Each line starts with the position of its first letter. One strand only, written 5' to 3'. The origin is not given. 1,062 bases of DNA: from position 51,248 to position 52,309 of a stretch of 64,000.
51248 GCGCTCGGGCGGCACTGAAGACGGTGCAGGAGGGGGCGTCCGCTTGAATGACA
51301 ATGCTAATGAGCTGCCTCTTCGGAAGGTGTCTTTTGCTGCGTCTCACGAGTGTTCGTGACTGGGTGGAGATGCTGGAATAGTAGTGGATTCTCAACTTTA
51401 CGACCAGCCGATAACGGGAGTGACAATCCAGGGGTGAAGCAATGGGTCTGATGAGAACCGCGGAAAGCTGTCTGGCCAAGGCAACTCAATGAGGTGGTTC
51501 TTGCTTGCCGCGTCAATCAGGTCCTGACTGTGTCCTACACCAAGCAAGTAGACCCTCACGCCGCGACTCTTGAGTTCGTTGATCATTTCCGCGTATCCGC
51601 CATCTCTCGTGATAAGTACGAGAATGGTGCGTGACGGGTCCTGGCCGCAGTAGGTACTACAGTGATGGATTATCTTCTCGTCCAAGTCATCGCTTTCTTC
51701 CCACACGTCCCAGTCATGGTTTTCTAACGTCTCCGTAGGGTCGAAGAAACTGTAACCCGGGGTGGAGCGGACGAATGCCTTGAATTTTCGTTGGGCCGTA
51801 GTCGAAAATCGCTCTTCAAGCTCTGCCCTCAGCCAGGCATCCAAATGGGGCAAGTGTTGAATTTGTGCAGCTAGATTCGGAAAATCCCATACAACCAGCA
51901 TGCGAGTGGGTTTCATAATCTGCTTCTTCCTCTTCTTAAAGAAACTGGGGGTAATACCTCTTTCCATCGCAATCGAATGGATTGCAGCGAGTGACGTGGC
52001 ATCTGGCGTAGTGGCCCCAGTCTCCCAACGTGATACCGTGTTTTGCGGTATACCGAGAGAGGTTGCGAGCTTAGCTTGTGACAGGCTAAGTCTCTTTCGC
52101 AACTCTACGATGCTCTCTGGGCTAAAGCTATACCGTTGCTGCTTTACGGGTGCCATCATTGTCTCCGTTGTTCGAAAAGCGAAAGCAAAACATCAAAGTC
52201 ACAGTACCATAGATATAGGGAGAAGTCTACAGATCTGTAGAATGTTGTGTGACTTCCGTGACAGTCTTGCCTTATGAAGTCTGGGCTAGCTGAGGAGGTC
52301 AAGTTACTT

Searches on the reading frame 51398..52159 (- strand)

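Call 78: search_protein_families(library=pfam, max_evalue=0.001, proteins=[window:51398-52159:-])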
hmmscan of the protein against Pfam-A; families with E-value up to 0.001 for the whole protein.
window:51398-52159:- (253 aa): 4 families
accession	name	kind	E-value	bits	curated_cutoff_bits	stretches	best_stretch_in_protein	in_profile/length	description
PF01381.28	HTH_3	-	5.7e-10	39.5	23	1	19-60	3-44/55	Helix-turn-helix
PF01936.24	NYN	-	1.5e-06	29.2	24.2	1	113-220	33-140/145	NYN domain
PF13560.12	HTH_31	-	1.8e-06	28.6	27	1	19-59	8-49/64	Helix-turn-helix domain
PF15731.11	MqsA_antitoxin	-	0.0001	22.9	30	1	12-56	69-113/131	Antitoxin component of bacterial toxin-antitoxin system, MqsA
